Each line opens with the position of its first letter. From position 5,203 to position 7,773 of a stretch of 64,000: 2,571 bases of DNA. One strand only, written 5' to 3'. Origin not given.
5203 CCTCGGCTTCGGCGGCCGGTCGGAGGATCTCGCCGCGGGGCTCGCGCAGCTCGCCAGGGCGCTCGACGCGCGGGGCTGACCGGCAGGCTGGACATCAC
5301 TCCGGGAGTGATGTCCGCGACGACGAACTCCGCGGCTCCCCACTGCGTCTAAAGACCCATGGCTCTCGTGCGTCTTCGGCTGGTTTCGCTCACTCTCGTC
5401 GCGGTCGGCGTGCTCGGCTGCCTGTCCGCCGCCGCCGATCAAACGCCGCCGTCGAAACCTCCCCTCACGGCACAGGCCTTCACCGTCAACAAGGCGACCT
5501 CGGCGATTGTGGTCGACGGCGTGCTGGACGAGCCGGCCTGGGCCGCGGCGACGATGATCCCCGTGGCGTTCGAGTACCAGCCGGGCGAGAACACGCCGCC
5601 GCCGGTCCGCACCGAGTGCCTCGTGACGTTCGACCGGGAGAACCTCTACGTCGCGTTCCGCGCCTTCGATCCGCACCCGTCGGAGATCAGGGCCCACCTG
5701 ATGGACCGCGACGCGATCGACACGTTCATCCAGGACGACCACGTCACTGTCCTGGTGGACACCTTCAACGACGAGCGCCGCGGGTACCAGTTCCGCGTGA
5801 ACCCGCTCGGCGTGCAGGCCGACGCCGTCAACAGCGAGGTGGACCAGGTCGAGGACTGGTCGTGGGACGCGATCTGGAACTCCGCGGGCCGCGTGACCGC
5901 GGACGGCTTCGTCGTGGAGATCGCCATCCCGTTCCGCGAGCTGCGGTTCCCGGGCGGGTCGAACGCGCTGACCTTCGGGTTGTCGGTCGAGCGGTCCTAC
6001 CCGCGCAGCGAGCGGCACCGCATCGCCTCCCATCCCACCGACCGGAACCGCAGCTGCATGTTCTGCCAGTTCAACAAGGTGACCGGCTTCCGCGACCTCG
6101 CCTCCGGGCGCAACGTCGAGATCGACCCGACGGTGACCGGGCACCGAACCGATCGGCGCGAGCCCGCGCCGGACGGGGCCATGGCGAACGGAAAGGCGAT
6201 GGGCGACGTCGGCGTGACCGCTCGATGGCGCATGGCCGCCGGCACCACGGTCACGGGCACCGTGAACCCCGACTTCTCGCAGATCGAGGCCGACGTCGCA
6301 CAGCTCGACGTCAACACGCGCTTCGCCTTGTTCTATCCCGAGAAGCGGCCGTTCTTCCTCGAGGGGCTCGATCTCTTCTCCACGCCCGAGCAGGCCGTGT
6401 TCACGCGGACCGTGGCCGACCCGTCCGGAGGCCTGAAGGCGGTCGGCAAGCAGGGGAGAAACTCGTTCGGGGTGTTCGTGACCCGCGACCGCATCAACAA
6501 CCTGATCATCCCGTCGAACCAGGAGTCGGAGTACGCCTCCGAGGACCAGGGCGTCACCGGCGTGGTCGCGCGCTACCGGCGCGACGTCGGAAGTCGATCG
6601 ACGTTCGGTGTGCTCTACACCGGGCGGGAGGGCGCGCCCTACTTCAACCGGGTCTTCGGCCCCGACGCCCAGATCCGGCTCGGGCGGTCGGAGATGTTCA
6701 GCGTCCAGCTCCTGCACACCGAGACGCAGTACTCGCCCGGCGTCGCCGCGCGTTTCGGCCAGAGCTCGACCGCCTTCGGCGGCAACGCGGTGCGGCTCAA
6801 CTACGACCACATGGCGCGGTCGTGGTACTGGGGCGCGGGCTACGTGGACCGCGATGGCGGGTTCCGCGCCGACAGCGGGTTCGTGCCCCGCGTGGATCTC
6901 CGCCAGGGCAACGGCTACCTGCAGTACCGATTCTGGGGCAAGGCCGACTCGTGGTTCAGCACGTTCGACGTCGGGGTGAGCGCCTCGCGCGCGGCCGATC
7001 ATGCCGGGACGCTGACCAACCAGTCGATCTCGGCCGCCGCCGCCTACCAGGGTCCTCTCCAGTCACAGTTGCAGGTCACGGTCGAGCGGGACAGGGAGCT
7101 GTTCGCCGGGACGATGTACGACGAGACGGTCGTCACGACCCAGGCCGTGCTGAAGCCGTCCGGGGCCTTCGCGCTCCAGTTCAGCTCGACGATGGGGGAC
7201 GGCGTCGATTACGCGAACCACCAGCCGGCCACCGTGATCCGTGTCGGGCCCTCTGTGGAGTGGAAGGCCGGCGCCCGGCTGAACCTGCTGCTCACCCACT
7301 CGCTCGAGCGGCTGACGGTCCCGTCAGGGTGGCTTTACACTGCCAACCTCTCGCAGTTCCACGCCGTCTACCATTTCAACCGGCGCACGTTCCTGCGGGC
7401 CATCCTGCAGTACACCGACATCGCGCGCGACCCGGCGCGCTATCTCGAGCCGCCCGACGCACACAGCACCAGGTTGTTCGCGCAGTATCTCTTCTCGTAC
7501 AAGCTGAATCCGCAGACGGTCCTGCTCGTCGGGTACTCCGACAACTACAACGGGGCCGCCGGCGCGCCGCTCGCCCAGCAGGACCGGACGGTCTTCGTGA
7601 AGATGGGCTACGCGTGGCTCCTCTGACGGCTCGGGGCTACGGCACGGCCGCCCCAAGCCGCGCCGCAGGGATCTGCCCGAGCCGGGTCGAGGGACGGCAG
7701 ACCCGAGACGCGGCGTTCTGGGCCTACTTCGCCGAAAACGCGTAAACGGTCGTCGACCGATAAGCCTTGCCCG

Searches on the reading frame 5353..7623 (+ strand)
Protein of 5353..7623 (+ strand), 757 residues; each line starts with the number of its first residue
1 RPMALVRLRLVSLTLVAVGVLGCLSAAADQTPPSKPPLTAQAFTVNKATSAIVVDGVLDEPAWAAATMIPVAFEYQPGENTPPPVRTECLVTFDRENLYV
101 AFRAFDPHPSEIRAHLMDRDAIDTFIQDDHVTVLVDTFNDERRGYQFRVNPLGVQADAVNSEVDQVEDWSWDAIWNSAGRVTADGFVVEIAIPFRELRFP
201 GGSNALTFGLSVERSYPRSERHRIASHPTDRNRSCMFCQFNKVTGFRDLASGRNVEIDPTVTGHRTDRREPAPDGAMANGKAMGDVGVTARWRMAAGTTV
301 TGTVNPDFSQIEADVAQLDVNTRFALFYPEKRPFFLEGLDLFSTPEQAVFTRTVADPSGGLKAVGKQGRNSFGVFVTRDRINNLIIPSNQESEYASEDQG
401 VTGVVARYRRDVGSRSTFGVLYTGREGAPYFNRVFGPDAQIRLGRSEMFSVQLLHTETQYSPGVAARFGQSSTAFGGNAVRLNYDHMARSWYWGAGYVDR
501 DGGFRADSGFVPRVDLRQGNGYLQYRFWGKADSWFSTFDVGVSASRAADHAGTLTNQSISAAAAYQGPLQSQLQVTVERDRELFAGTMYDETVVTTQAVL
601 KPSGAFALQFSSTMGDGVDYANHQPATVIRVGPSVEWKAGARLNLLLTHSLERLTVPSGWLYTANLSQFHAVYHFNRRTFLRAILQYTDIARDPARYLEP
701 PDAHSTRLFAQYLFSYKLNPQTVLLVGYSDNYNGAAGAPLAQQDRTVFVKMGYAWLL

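Call 87: search_protein_families(library=pfam, proteins=[window:5353-7623:+], max_evalue=0.00001)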
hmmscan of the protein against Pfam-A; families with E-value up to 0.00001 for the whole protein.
window:5353-7623:+ (757 aa): 2 families
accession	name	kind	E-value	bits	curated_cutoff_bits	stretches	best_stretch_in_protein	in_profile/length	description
PF06452.16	CBM9_1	-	1.4e-07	32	23.4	1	54-210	1-144/185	Carbohydrate family 9 binding domain-like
PF19313.5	DUF5916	-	2.2e-07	30.4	22.6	1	286-345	28-86/572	Domain of unknown function (DUF5916)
